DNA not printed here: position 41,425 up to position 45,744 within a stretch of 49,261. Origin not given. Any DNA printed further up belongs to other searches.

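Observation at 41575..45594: Apparently new alpha-solenoid protein: about 20 tandem 37-41-aa repeats with three alternating linker types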

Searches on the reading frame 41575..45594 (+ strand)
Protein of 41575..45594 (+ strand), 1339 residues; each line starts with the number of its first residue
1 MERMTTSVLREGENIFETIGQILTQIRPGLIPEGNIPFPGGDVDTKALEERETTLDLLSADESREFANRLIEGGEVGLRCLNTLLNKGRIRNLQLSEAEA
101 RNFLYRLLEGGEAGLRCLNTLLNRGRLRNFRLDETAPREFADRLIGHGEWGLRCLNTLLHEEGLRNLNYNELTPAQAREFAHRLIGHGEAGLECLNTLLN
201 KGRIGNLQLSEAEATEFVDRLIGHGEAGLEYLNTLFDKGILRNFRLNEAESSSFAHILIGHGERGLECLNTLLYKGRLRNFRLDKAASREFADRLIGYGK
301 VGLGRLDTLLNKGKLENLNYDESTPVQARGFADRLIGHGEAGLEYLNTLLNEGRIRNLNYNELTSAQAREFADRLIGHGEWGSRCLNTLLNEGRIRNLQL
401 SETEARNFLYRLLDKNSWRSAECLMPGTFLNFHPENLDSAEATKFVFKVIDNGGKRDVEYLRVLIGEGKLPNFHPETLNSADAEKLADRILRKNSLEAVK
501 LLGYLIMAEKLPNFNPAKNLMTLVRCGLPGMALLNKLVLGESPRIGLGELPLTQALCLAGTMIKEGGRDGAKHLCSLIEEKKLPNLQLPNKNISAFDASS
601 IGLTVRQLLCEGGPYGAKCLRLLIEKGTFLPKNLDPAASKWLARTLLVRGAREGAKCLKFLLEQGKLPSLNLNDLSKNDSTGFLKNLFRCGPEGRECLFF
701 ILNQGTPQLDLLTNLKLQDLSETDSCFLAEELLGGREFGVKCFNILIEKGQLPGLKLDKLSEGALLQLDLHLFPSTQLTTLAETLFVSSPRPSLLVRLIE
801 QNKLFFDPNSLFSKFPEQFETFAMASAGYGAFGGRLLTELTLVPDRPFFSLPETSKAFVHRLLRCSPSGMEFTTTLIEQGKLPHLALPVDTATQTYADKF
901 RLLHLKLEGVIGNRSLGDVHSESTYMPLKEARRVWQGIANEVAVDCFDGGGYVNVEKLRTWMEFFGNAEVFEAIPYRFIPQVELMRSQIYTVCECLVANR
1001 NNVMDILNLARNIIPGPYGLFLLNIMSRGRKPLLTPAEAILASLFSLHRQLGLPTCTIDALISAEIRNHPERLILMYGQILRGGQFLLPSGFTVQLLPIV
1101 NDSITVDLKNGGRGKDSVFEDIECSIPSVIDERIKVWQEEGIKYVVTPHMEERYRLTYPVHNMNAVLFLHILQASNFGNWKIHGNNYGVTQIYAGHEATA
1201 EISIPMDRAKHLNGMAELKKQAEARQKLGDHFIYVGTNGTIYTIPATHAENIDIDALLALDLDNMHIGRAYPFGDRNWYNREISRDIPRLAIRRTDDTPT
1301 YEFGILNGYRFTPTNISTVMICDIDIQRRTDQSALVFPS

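Call 3: search_protein_families(library=pfam, proteins=[window:41575-45594:+], max_evalue=1)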
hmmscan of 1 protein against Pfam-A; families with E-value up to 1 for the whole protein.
window:41575-45594:+ (1339 aa): 0 families
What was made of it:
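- On Ankyrin repeat: No Ank family hit at E<=1 in Pfam (call 3).
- On HEAT repeat (sequence families HEAT, HEAT_2, HEAT_EZ, HEAT_PBS): Pfam hmmscan of the whole protein gives 0 families at E<=1 (call 3).
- On TPR / Sel1 / PPR / TALE repeats: No Pfam hit (call 3).
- Closest known: HEAT / ARM-like alpha-solenoids. Different: There is no sequence-profile match to any HEAT, ARM or related Pfam model (call 3).
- No PPR or TAL Pfam hit exists (call 3).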

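Call 4: search_protein_families(library=ncbifam, proteins=[window:41575-45594:+], max_evalue=1)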
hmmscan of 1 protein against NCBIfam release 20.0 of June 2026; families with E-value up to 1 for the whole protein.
window:41575-45594:+ (1339 aa): 0 families

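Call 6: find_homologous_proteins(query=window:41575-45594:+)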
Query window:41575-45594:+ (1339 aa): 1 proteins with E <= 0.001 among 8000 candidates.
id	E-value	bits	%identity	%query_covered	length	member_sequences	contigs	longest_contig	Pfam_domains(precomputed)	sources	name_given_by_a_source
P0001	0.0e+0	3057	100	100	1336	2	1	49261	-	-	-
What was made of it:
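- Tried and rejected: The full-length word-index search found only the query itself (call 6).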

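Call 7: search_solved_structures(query=window:41575-45594:+, max_evalue=10, show_alignments=3)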
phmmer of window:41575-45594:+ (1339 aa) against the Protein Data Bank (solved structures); distinct sequences matched with E-value up to 10: 1.
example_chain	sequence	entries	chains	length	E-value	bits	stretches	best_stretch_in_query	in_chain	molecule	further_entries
1uhw_A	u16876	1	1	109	0.045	14.5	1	601-694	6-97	Pleckstrin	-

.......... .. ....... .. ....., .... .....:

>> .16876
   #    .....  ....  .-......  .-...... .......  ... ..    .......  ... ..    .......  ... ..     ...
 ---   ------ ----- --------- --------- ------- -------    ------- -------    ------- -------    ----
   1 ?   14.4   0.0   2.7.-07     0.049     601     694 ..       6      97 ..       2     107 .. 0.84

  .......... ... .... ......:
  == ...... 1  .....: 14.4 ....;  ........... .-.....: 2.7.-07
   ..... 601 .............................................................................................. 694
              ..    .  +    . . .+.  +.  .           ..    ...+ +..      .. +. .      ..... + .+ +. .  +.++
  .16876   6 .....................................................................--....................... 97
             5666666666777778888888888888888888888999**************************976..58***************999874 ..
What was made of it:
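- Tried and rejected: I rejected it as chance (call 7).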

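Call 11: find_encoding_contigs(protein=P0001, flank=10000, max_places=5)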
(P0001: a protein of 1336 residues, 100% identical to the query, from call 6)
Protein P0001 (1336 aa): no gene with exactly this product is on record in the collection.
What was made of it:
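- Tried and rejected: The exact-sequence contig look-up of the window protein found no record (call 11).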

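Call 24: search_protein_representatives(protein=window:41992-45591:+)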
Query: 1200 residues. Proteins with E-value up to 0.001 (for the whole library): 159; up to 1e-10: 111; up to 1e-30: 61. The best 150 are listed.
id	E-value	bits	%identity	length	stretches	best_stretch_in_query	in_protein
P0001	0.0e+00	2831.4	98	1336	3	1-1200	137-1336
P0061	4.8e-160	551.1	45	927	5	543-976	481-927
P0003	7.1e-132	457.8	49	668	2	722-1189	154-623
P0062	1.6e-128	446.7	43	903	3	715-1189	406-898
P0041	1.2e-125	437.2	59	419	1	593-985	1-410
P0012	1.3e-119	417.3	52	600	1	768-1182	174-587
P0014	8.9e-119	414.5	50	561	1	735-1193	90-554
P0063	1.2e-117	410.7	42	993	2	703-1173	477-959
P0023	1.7e-112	393.7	50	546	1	779-1191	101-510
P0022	1.9e-111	390.2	52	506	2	774-1187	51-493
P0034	4.0e-111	389.1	41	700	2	762-1188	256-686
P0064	2.3e-110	386.6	50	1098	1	776-1186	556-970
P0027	2.4e-108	379.9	51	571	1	771-1169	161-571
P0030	4.9e-106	372.3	51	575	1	770-1194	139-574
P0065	8.6e-105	368.1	41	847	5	787-1059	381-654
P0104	6.2e-27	110.3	30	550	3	32-366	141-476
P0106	6.5e-26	106.9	31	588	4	5-255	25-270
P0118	2.4e-20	88.4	40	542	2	446-580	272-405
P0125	5.2e-18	80.7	30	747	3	26-278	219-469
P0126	7.5e-18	80.2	33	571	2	10-270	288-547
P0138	7.2e-14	67.0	29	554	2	152-297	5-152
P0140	1.7e-13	65.7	36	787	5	470-620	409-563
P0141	6.3e-13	63.9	32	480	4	30-257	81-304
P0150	1.4e-10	56.1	30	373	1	9-279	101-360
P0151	1.9e-10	55.6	31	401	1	8-211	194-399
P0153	2.0e-10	55.6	33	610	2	470-567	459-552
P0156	5.1e-10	54.2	35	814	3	467-618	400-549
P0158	1.6e-09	52.6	31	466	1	36-234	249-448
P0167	3.9e-08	48.0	26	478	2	33-278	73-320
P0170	1.7e-07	45.9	29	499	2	27-257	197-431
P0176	7.6e-07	43.7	31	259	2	435-564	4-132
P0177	1.1e-06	43.3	34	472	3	37-183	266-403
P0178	2.1e-06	42.3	35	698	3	455-598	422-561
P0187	2.5e-05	38.7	33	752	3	36-221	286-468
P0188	4.1e-05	38.0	38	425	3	454-609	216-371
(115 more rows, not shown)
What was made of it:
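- An exhaustive phmmer search gave 159 hits, mostly to this domain (call 24).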

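Call 28: search_protein_families(library=pfam, proteins=[P0104, P0106, P0125, P0126, P0138, P0141, P0150, P0151, P0158, P0167], max_evalue=1)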
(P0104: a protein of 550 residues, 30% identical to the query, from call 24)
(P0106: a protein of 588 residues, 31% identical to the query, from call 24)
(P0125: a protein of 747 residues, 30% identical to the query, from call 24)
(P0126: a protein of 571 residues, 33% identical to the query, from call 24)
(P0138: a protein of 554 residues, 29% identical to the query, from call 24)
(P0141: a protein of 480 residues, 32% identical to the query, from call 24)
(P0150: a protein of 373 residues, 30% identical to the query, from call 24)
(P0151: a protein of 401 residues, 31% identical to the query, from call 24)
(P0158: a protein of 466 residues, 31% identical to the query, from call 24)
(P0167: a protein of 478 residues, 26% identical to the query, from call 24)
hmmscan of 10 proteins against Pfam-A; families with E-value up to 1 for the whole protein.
P0104 (550 aa): 4 families
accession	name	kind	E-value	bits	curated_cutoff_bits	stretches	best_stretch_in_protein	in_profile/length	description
PF09825.15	BPL_N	-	0.011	15.1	24.2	1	294-373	194-275/283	Biotin-protein ligase, N terminal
PF08874.15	DUF1835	-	0.027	15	21.1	0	145-183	8-48/122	Domain of unknown function (DUF1835)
PF16416.11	GUN4_N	-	0.12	12.7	24.3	0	151-184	29-62/83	ARM-like repeat domain, GUN4-N terminal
PF23617.1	EF-hand_15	-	0.21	12.2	27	0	388-412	5-29/70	EF-hand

P0106 (588 aa): 2 families
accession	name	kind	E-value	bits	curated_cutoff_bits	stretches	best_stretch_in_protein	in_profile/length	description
PF13463.12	HTH_27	-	0.00086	20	22.2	0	25-48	28-51/68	Winged helix DNA-binding domain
PF13976.11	gag_pre-integrs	-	0.07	13.4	28.4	0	358-380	35-57/67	GAG-pre-integrase domain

P0125 (747 aa): 2 families
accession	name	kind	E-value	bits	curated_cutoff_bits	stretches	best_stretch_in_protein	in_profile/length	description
PF18196.7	Cdh1_DBD_1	-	0.047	14.4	26.4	0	399-421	21-43/120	Chromodomain helicase DNA-binding domain 1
PF16416.11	GUN4_N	-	0.057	13.8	24.3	0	348-373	27-52/83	ARM-like repeat domain, GUN4-N terminal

P0126 (571 aa): 1 family
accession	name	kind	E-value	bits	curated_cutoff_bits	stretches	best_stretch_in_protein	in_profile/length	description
PF01070.24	FMN_dh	-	0.11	12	24.9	0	471-515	305-349/350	FMN-dependent dehydrogenase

P0138 (554 aa): 3 families
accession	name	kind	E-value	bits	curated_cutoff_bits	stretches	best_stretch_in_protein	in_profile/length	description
PF25125.1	DUF7817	-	0.016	15.4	27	0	341-354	30-43/44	Domain of unknown function (DUF7817)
PF16840.10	ACTL7A_N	-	0.03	14.8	27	0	353-390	19-54/65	Actin-like protein 7A N-terminus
PF02873.21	MurB_C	-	0.094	13.3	27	1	477-539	26-87/99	UDP-N-acetylenolpyruvoylglucosamine reductase, C-terminal domain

P0141 (480 aa): 3 families
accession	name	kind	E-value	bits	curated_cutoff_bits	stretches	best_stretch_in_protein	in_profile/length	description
PF24178.1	Subterisin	-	0.03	14.8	27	0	75-85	8-18/42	Lasso peptide subterisin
PF00791.26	ZU5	-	0.037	14.7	21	0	163-185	47-69/97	ZU5 domain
PF23215.1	WD_LRWD1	-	0.12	11.8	30.7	0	39-79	118-159/388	Leucine-rich repeat and WD repeat-containing protein 1, WD domain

P0150 (373 aa): 1 family
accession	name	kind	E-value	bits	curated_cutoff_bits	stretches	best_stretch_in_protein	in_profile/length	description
PF13463.12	HTH_27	-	0.14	12.9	22.2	0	310-337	24-50/68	Winged helix DNA-binding domain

P0151 (401 aa): 4 families
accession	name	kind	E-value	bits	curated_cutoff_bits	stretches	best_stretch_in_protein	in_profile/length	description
PF00428.24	Ribosomal_60s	-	0.013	16.4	28.1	1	2-50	22-69/88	60s Acidic ribosomal protein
PF17002.10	DUF5089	-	0.057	13.7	36.1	1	56-97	64-106/193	Domain of unknown function (DUF5089)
PF16416.11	GUN4_N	-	0.079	13.3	24.3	0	187-214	28-55/83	ARM-like repeat domain, GUN4-N terminal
PF22357.2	AF1548-like_C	-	0.82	10.3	23.9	0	313-341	22-50/56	AF1548-like, C-terminal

P0158 (466 aa): 0 families

P0167 (478 aa): 2 families
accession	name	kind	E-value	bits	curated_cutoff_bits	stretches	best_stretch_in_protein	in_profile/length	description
PF05597.16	Phasin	-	0.016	15.7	28.8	0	275-295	23-43/126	Poly(hydroxyalcanoate) granule associated protein (phasin)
PF17443.8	pXO2-72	-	0.027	15.2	25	0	137-154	37-54/62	Uncharacterized protein pXO2-72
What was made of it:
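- On HEAT repeat (sequence families HEAT, HEAT_2, HEAT_EZ, HEAT_PBS): Ten repeat-only relatives give only sub-threshold GUN4_N 'ARM-like' hits (E 0.06-0.12) (call 28).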

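Call 29: list_cluster_members(proteins=[P0104, P0106, P0125, P0126, P0138, P0141, P0150, P0151, P0158, P0167])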
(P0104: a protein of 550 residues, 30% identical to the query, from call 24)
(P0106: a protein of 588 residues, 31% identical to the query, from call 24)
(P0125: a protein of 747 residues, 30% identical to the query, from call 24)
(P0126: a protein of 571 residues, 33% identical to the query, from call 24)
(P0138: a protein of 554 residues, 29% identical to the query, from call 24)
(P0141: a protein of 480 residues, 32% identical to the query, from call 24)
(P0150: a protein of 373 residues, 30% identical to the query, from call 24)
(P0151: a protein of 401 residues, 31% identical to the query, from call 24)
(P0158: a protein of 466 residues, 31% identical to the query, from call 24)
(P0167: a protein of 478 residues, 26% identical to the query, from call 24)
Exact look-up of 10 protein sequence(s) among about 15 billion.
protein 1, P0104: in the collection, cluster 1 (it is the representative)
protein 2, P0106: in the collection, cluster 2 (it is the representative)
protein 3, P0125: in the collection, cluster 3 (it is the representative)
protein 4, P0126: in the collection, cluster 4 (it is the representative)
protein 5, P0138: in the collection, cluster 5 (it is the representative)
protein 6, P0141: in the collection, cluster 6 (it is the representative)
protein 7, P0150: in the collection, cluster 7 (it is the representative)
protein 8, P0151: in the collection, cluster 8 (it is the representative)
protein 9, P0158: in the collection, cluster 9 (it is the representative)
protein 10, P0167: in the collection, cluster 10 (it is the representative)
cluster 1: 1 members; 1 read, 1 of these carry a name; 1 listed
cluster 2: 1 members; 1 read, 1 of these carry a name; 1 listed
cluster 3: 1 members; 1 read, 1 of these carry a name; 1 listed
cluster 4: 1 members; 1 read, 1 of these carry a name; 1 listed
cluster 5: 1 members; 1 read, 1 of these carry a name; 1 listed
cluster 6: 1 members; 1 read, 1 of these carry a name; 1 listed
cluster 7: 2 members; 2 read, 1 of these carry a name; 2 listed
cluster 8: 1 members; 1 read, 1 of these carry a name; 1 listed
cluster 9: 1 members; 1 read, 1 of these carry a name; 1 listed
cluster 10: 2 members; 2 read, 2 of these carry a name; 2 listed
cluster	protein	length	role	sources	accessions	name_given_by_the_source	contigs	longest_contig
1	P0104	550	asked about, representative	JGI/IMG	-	hypothetical protein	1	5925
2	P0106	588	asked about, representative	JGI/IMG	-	hypothetical protein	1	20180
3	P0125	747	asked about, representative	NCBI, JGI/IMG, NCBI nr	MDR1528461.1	MAG: hypothetical protein LBS22_02645 [Puniceicoccales bacterium] | hypothetical protein | hypothetical protein [Puniceicoccales bacterium]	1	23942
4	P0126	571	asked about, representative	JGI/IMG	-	hypothetical protein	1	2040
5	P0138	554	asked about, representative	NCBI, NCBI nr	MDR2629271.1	MAG: hypothetical protein LBC30_04755, partial [Puniceicoccales bacterium] | hypothetical protein [Puniceicoccales bacterium]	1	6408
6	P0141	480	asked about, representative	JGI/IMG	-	hypothetical protein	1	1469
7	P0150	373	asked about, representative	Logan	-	-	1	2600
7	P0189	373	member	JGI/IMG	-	hypothetical protein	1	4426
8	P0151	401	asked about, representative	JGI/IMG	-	hypothetical protein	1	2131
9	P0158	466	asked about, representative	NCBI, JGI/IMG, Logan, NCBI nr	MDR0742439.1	MAG: hypothetical protein LBE98_03175 [Puniceicoccales bacterium] | DNA-binding XRE family transcriptional regulator | hypothetical protein [Puniceicoccales bacterium]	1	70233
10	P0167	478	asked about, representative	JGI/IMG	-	hypothetical protein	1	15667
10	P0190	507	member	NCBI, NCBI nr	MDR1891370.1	MAG: hypothetical protein LBQ23_04350 [Puniceicoccales bacterium] | hypothetical protein [Puniceicoccales bacterium]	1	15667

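Call 71: find_encoding_contigs(protein=P0061, flank=8000, max_places=3)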
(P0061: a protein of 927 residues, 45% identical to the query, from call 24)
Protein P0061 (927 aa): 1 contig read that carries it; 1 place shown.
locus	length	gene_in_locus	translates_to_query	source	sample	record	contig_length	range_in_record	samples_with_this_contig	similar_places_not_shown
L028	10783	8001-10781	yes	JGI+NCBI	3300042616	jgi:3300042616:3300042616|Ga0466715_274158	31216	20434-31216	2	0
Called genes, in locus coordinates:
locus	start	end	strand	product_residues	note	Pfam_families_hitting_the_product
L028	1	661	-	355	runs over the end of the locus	PF25270:Khk, PF00294:PfkB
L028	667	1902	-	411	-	PF03739:LptF_LptG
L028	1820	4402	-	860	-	PF00133:tRNA-synt_1, PF01406:tRNA-synt_1e (faint), PF09334:tRNA-synt_1g, PF13603:tRNA-synt_1_2, PF00133:tRNA-synt_1, PF08264:Anticodon_1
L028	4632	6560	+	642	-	PF07497:Rho_RNA_bind (weak), PF00006:ATP-synt_ab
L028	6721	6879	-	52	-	-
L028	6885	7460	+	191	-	-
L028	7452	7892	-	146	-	-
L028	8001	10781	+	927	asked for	?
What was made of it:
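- The closest same-architecture homologue is not syntenic (call 71), so orthology is uncertain.
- Tried and rejected: Synteny with the closest homologue, P0061, was checked and not found (call 71).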
